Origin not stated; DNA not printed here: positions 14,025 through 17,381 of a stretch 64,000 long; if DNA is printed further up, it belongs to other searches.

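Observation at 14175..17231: PHA-synthase-like alpha/beta hydrolase (Ser in place of the catalytic Cys) fused to a FATP-type acyl-CoA synthetase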

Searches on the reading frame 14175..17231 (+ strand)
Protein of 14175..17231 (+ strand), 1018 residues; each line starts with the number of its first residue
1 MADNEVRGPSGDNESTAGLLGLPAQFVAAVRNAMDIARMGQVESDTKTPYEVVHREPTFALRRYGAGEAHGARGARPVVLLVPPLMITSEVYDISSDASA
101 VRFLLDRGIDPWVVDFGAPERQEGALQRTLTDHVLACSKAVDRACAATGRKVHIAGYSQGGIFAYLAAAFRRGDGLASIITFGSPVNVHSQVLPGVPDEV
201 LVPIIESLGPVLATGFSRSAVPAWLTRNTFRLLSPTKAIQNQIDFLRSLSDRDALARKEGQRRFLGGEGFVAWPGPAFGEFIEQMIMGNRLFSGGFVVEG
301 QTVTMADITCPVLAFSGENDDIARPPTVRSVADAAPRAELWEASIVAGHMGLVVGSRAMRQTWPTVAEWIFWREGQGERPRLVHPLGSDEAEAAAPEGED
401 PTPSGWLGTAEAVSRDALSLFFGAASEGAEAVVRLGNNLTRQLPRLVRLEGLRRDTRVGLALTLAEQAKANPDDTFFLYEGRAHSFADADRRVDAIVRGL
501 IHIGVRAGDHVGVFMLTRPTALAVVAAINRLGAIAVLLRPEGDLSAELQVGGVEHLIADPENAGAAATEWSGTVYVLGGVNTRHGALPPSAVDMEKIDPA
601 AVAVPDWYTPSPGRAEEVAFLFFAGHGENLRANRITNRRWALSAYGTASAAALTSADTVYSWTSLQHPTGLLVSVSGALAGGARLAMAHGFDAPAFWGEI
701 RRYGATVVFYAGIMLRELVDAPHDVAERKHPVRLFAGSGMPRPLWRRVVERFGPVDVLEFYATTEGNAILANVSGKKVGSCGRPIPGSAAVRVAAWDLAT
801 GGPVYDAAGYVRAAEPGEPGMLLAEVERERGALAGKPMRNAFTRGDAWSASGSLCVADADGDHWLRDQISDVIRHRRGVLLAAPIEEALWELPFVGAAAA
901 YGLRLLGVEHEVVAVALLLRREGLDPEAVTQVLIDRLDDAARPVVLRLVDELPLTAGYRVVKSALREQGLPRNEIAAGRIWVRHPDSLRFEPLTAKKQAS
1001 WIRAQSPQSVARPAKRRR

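Call 5: search_protein_families(library=pfam, proteins=[window:14175-17231:+], max_evalue=1)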
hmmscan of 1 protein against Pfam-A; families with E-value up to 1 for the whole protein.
window:14175-17231:+ (1018 aa): 9 families
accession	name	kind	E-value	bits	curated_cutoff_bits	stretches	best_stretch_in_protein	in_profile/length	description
PF00501.34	AMP-binding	-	4.8e-34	118.2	29.9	1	465-805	2-365/384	AMP-binding enzyme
PF13193.12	AMP-binding_C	-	9.5e-05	23.7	24.5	1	885-956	2-73/76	AMP-binding enzyme C-terminal domain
PF06850.17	PHB_depo_C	-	0.0003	20.8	27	1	210-370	34-199/203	PHB de-polymerase C-terminus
PF12146.15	Hydrolase_4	-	0.0048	16.7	27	1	129-228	54-151/239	Serine aminopeptidase, S33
PF01738.24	DLH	-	0.012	15.7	21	0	143-184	90-130/217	Dienelactone hydrolase family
PF11339.14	DUF3141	-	0.03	13.4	29.7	1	281-326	269-315/582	Protein of unknown function (DUF3141)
PF02089.21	Palm_thioest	-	0.056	13.6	26.8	1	137-189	54-113/254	Palmitoyl protein thioesterase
PF03959.19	FSH1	-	0.073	13.2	21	0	304-340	155-192/211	Serine hydrolase (FSH1)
PF00561.26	Abhydrolase_1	-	0.094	12.8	25.8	1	141-353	59-242/245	alpha/beta hydrolase fold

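Call 6: search_protein_families(library=ncbifam, proteins=[window:14175-17231:+], max_evalue=1)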
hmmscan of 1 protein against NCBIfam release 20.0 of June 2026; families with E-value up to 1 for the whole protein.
window:14175-17231:+ (1018 aa): 67 families (the best 25 are shown)
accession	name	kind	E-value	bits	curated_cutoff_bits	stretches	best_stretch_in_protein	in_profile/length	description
NF005898.0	PRK07868.1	equivalog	0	1037.7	925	1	25-1001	14-985/994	acyl-CoA synthetase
NF006134.1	PRK08279.1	equivalog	2.5e-77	260.8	625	1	437-998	23-595/605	long-chain-acyl-CoA synthetase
NF038342.1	FACL_FadD6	exception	4.2e-58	197.1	975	1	453-970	35-549/584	long-chain-acyl-CoA synthetase FadD6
NF004808.0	PRK06155.1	equivalog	2.2e-44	151.7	722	1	460-973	23-526/542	ATP-dependent acyl-CoA ligase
TIGR01836.1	PHA_synth_III_C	subfamily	4.8e-31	108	365.3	1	46-370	35-347/350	class III poly(R)-hydroxyalkanoic acid synthase subunit PhaC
NF004837.0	PRK06187.1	subfamily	1.1e-27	96.5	476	2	647-968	204-521/531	long-chain-fatty-acid--CoA ligase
NF005897.1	PRK07867.1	exception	5e-24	84.9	850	1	618-970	147-486/496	long-chain-fatty-acid--CoA ligase FadD17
NF009927.1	PRK13388.1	exception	8.5e-24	83.9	800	1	619-990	153-520/523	fatty-acid--CoA ligase FadD1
NF052587.1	SterCoASynCasI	equivalog_domain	9.7e-19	67.2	900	1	615-971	153-510/550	steroid-22-oyl-CoA synthetase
NF004114.0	PRK05605.1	equivalog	3.4e-18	65.3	766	2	463-540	39-116/575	long-chain-fatty-acid--CoA ligase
NF005857.1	PRK07786.1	exception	9.9e-18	63.9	733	2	463-537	14-88/513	fatty-acid--CoA ligase FadD5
NF009071.0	PRK12406.1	subfamily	1.1e-16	60.3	701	2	682-968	222-501/510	acyl-CoA synthetase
NF006182.0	PRK08316.1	subfamily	1.7e-16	59.8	663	1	459-968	12-516/523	fatty acyl-CoA synthetase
NF004814.0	PRK06164.1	equivalog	6.8e-16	57.9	677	2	460-536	12-88/540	acyl-CoA synthetase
NF002966.0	PRK03640.1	equivalog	2.1e-15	56.3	556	2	641-967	167-478/483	o-succinylbenzoate--CoA ligase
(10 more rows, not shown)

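Call 7: find_homologous_proteins(query=window:14175-17228:+, max_evalue=1e-10)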
Query window:14175-17228:+ (1018 aa): 4436 proteins with E <= 1e-10 among 8000 candidates; the best 120 are listed.
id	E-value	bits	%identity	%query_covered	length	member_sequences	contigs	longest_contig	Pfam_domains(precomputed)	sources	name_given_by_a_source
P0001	0.0e+0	2212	97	100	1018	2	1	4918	PF00501.35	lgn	-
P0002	0.0e+0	1945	85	100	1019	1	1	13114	PF00501.35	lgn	-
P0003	0.0e+0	1587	72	98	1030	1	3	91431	PF00501.35,PF13193.13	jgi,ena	-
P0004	0.0e+0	1540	71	98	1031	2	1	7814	PF00501.35,PF13193.13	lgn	-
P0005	0.0e+0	1539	70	97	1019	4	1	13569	PF00501.35,PF13193.13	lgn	-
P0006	0.0e+0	1455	66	96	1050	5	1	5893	PF00501.35,PF13193.13,PF12146.16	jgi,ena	-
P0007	0.0e+0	1449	65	96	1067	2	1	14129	PF00501.35,PF13193.13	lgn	-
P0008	0.0e+0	1446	67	95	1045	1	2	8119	PF00501.35,PF13193.13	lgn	-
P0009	0.0e+0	1443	66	95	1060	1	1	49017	PF00501.35,PF13193.13,PF12146.16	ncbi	-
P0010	0.0e+0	1437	67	96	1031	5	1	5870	PF00501.35,PF13193.13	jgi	jgi:putative long chain acyl-CoA synthase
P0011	0.0e+0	1437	68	95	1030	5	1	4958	PF00501.35,PF13193.13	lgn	-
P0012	0.0e+0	1435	66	96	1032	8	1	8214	PF00501.35,PF13193.13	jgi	jgi:putative long chain acyl-CoA synthase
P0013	0.0e+0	1435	66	98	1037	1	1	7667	PF00501.35,PF13193.13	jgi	jgi:putative long chain acyl-CoA synthase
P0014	0.0e+0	1435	66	96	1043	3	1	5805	PF00501.35,PF13193.13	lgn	-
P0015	0.0e+0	1432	67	96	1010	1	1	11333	PF00501.35,PF13193.13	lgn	-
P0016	0.0e+0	1430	65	98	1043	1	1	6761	PF00501.35,PF13193.13,PF12146.16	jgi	-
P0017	0.0e+0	1428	67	95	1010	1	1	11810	PF00501.35,PF13193.13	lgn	-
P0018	0.0e+0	1418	65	97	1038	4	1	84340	PF00501.35,PF12146.16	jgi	-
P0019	0.0e+0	1392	64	95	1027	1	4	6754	PF00501.35,PF13193.13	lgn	-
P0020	0.0e+0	1359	62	97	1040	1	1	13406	PF00501.35,PF13193.13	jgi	jgi:putative long chain acyl-CoA synthase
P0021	0.0e+0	1355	65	93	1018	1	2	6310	PF00501.35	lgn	-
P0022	0.0e+0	1349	61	98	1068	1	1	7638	PF00501.35,PF13193.13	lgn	-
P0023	0.0e+0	1339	61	96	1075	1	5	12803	PF00501.35,PF13193.13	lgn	-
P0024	0.0e+0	1249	59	95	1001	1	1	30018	PF00501.35,PF13193.13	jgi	-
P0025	0.0e+0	1242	58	98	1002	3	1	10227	PF00501.35,PF13193.13,PF00561.27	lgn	-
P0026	0.0e+0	1239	59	92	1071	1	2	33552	PF00501.35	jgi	-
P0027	0.0e+0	1236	57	97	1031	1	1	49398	PF00501.35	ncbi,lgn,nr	ncbi:MAG: AMP-binding protein [Deltaproteobacteria bacterium]|nr:AMP-binding protein [Deltaproteobac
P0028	0.0e+0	1235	57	96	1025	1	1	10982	PF00501.35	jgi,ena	-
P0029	0.0e+0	1232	56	98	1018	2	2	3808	PF00501.35,PF13193.13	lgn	-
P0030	0.0e+0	1231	57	60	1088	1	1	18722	PF00501.35,PF13193.13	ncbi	-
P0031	0.0e+0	1226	57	98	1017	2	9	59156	PF00501.35,PF13193.13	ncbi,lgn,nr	ncbi:alpha/beta fold hydrolase [Candidatus Binatia bacterium]|nr:alpha/beta fold hydrolase [Candidat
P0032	0.0e+0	1224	59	96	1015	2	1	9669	PF00501.35,PF13193.13,PF00561.27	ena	-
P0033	0.0e+0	1222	56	98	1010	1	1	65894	PF00501.35,PF13193.13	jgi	jgi:putative long chain acyl-CoA synthase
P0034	0.0e+0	1211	58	96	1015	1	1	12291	PF00501.35,PF13193.13,PF00561.27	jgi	-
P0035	0.0e+0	1204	56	98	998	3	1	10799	PF00501.35,PF13193.13,PF00561.27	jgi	jgi:putative long chain acyl-CoA synthase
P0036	0.0e+0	1202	56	99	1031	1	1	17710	PF00501.35,PF13193.13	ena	-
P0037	0.0e+0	1196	57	96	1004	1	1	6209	PF00501.35,PF13193.13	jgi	-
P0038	0.0e+0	1189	56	97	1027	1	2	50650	PF00501.35,PF13193.13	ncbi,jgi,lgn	ncbi:MAG: putative long chain acyl-CoA synthase [Hyphomicrobiaceae bacterium]|jgi:putative long chai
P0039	0.0e+0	1187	56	94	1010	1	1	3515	PF00501.35,PF13193.13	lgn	-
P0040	0.0e+0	1182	57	94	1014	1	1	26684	PF00501.35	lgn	-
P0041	0.0e+0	1171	56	95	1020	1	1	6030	PF00501.35,PF13193.13,PF00561.27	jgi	jgi:putative long chain acyl-CoA synthase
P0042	0.0e+0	1166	56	95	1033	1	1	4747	PF00501.35,PF13193.13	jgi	jgi:putative long chain acyl-CoA synthase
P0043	0.0e+0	1163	57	94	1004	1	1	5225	PF00501.35,PF13193.13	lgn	-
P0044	0.0e+0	1163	55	94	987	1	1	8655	PF00501.35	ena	-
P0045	0.0e+0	1147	55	96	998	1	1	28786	PF00501.35,PF13193.13,PF00561.27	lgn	-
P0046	0.0e+0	1140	55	95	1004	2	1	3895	PF00501.35,PF13193.13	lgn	-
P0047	0.0e+0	1138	55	95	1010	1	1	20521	PF00501.35,PF13193.13,PF00561.27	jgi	jgi:putative long chain acyl-CoA synthase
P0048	0.0e+0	1077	53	95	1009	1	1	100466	PF00501.35,PF13193.13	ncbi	-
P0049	0.0e+0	1067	53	97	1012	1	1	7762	PF00501.35,PF13193.13,PF00561.27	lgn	-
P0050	0.0e+0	1063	52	98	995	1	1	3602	PF00501.35,PF13193.13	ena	-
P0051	0.0e+0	1061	53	96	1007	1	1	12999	PF00501.35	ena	-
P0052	0.0e+0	1042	49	96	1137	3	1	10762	PF00501.35,PF00561.27,PF12146.16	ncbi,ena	-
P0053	0.0e+0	1042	48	96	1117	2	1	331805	PF00501.35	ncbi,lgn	-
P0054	0.0e+0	1041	53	98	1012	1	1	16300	PF00501.35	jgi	-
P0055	0.0e+0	1037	52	97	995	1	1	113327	PF11339.15,PF00501.35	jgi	jgi:putative long chain acyl-CoA synthase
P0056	0.0e+0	1036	53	97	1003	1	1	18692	PF00501.35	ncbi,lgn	-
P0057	0.0e+0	1034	48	96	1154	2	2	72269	PF00501.35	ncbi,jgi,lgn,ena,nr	ncbi:MAG: acyl-CoA synthetase [Gammaproteobacteria bacterium]|nr:MAG: acyl-CoA synthetase [Gammaprot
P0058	0.0e+0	1034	48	97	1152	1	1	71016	PF00501.35,PF00561.27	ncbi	-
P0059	0.0e+0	1024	47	99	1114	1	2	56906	PF00501.35,PF00561.27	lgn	-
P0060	0.0e+0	1021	48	96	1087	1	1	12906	PF00501.35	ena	-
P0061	0.0e+0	1015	47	97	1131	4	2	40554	PF00501.35,PF00561.27,PF12146.16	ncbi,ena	-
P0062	0.0e+0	1012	47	99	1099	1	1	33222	PF00501.35,PF00561.27,PF12146.16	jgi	jgi:putative long chain acyl-CoA synthase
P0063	3.3e-298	1010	48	96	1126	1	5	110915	PF00501.35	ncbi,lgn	-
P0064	4.5e-298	1010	46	99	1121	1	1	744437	PF00501.35,PF00561.27,PF12146.16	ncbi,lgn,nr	ncbi:MAG: alpha/beta fold hydrolase [Gammaproteobacteria bacterium]|nr:alpha/beta fold hydrolase [Ga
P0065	4.6e-298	1010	47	97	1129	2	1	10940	PF00501.35,PF13193.13,PF00561.27,PF12146.16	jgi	-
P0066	5.4e-297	1006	51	95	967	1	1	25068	PF00501.35,PF00561.27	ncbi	ncbi:MAG: AMP-binding protein [Solirubrobacteraceae bacterium]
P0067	2.5e-296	1004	47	98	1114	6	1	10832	PF00501.35,PF00561.27,PF12146.16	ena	-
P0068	1.8e-295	1001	46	97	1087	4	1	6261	PF00501.35,PF00561.27,PF12146.16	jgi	-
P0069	2.3e-295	1001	46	99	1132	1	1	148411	PF00501.35,PF00561.27,PF12146.16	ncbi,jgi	-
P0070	2.7e-295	1000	47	96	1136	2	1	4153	PF00501.35,PF00561.27,PF12146.16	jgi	-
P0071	3.5e-295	1000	46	99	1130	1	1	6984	PF00501.35,PF00561.27,PF12146.16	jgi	-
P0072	4.3e-295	1000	47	97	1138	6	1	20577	PF12697.14,PF00501.35,PF00561.27,PF12146.16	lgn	-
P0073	2.7e-294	997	50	98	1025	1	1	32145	PF00501.35,PF00561.27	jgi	jgi:putative long chain acyl-CoA synthase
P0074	3.0e-294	997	46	97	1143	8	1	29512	PF00501.35,PF00561.27,PF12146.16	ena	-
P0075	3.6e-293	993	50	95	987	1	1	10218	PF00501.35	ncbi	ncbi:MAG: AMP-binding protein [Acidimicrobiales bacterium]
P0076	3.7e-293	993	51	94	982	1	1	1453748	PF00501.35,PF00561.27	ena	-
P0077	9.7e-293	992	48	95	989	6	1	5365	PF00501.35,PF13193.13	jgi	jgi:putative long chain acyl-CoA synthase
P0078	1.7e-292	991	50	97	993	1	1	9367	PF00501.35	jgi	jgi:putative long chain acyl-CoA synthase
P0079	2.7e-292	990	52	95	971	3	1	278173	PF00501.35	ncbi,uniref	ncbi:AMP-binding protein [Actinomadura sp. NPDC047616]|uniref:AMP-binding protein n=1 Tax=Actinomadu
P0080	1.5e-291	988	52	97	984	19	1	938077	PF00501.35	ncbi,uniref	ncbi:AMP-binding protein [Actinomadura geliboluensis]|uniref:AMP-binding protein n=1 Tax=Actinomadur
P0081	1.4e-290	985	51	97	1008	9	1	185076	PF00501.35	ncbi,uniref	ncbi:AMP-binding protein [Actinomadura napierensis]|uniref:Acyl-CoA synthetase n=1 Tax=Actinomadura 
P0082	1.7e-290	984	46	97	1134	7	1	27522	PF00501.35,PF00561.27,PF12146.16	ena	-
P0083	2.0e-290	984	48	99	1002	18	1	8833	PF12697.14,PF00501.35,PF13193.13,PF00561.27,PF12146.16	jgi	jgi:putative long chain acyl-CoA synthase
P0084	2.4e-290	984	51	97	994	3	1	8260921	PF00501.35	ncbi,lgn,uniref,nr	ncbi:AMP-binding protein [Spirillospora sp. NBC_01491]|uniref:AMP-binding protein n=1 Tax=Spirillosp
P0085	2.4e-290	984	51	96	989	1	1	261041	PF00501.35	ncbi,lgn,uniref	ncbi:AMP-binding protein [Spirillospora sp. NPDC048819]|uniref:AMP-binding protein n=1 Tax=Spirillos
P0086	5.4e-290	983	45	97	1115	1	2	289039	PF00501.35,PF00561.27,PF12146.16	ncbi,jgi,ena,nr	ncbi:hypothetical protein A9Q89_05315 [Gammaproteobacteria bacterium 53_120_T64]|nr:hypothetical pro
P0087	6.9e-290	982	49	96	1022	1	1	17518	PF00501.35,PF00561.27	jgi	jgi:putative long chain acyl-CoA synthase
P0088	9.4e-290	982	50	94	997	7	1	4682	PF00501.35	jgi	jgi:putative long chain acyl-CoA synthase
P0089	9.8e-290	982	49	95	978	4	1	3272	PF00501.35,PF13193.13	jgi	jgi:putative long chain acyl-CoA synthase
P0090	2.7e-289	980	52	94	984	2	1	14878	PF00501.35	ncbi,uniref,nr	ncbi:AMP-binding protein [Actinomadura sp. 7K534]|uniref:AMP-binding protein n=1 Tax=Actinomadura sp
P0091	6.4e-289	979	50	94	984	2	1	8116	PF00501.35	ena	-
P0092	7.6e-289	979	49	97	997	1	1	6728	PF00501.35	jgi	jgi:putative long chain acyl-CoA synthase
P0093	8.6e-289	979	45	99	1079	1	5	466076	PF00501.35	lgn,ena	-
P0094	1.4e-288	978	45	99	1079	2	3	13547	PF00501.35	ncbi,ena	-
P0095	1.9e-288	978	49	96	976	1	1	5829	PF00501.35,PF13193.13,PF00561.27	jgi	jgi:putative long chain acyl-CoA synthase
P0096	2.4e-288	977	49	97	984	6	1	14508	PF00501.35,PF13193.13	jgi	jgi:putative long chain acyl-CoA synthase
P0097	4.1e-288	977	48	98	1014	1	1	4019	PF00501.35,PF13193.13,PF00561.27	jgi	jgi:putative long chain acyl-CoA synthase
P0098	4.5e-288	976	50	94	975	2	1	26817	PF00501.35,PF00561.27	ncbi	ncbi:MAG: acyl-CoA synthetase [Solirubrobacteraceae bacterium]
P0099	7.1e-288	976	51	97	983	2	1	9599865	PF00501.35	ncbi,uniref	ncbi:AMP-binding protein [Spirillospora sp. CA-128828]|uniref:AMP-binding protein n=1 Tax=Spirillosp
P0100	1.5e-287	975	48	98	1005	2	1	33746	PF00501.35,PF13193.13,PF00561.27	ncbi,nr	ncbi:MAG: alpha/beta fold hydrolase [Myxococcota bacterium]|nr:alpha/beta fold hydrolase [Myxococcot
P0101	1.7e-287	975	49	96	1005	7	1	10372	PF00501.35,PF13193.13,PF00561.27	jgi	jgi:putative long chain acyl-CoA synthase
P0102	3.4e-287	974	51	94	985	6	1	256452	PF00501.35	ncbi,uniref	ncbi:AMP-binding protein [Actinomadura sp. B10D3]|uniref:AMP-binding protein n=1 Tax=Actinomadura sp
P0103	4.8e-287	973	51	96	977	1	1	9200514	PF00501.35,PF00561.27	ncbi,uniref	ncbi:AMP-binding protein [Spirillospora sp. CA-294931]|uniref:AMP-binding protein n=1 Tax=Spirillosp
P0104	6.4e-287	973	49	97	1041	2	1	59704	PF00501.35,PF13193.13,PF00561.27,PF12146.16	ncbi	-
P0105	7.4e-287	972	49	97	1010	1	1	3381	PF00501.35,PF13193.13,PF00561.27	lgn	-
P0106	1.0e-286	972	51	94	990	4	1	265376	PF00501.35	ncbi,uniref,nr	ncbi:AMP-binding protein [Actinomadura rudentiformis]|uniref:AMP-binding protein n=1 Tax=Actinomadur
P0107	1.3e-286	972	51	95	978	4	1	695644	PF00501.35,PF00561.27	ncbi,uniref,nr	ncbi:alpha/beta fold hydrolase [Actinomadura sp. NBRC 104425]|uniref:alpha/beta fold hydrolase n=1 T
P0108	1.4e-286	972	49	96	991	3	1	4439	PF00501.35,PF00561.27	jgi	jgi:putative long chain acyl-CoA synthase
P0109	1.5e-286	971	52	94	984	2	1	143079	PF00501.35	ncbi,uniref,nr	ncbi:AMP-binding protein [Actinomadura sp. 6K520]|uniref:AMP-binding protein n=1 Tax=Actinomadura sp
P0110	1.6e-286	971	51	97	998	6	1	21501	PF00501.35,PF00561.27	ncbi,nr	ncbi:AMP-binding protein [Actinomadura logoneensis]|nr:AMP-binding protein [Actinomadura logoneensis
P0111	1.6e-286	971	51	94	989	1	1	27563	PF00501.35,PF00561.27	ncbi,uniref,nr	ncbi:AMP-binding protein [Actinomadura rubrisoli]|uniref:Acyl-CoA synthetase n=1 Tax=Actinomadura ru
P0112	2.7e-286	971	50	96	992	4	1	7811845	PF00501.35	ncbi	ncbi:AMP-binding protein [Spirillospora sp. CA-253888]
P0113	3.6e-286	970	48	97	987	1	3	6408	PF00501.35,PF13193.13,PF00561.27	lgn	-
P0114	3.8e-286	970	52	94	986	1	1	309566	PF00501.35,PF00561.27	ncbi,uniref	ncbi:AMP-binding protein [Spirillospora sp. NPDC047279]|uniref:AMP-binding protein n=1 Tax=Spirillos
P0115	4.5e-286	970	51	94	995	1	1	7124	PF00501.35,PF13193.13,PF00561.27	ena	-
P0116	4.6e-286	970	49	95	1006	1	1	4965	PF00501.35,PF13193.13,PF00561.27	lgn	-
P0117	7.9e-286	969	51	97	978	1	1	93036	PF00501.35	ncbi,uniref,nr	ncbi:alpha/beta fold hydrolase [Actinomadura darangshiensis]|uniref:Alpha/beta fold hydrolase n=1 Ta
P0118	2.3e-285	967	48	98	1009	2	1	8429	PF00501.35,PF13193.13,PF00561.27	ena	-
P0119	2.5e-285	967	50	93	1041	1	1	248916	PF00501.35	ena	-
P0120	2.7e-285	967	50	97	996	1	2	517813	PF00501.35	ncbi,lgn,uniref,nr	ncbi:AMP-binding protein [Actinomadura fibrosa]|uniref:AMP-binding protein n=1 Tax=Actinomadura fibr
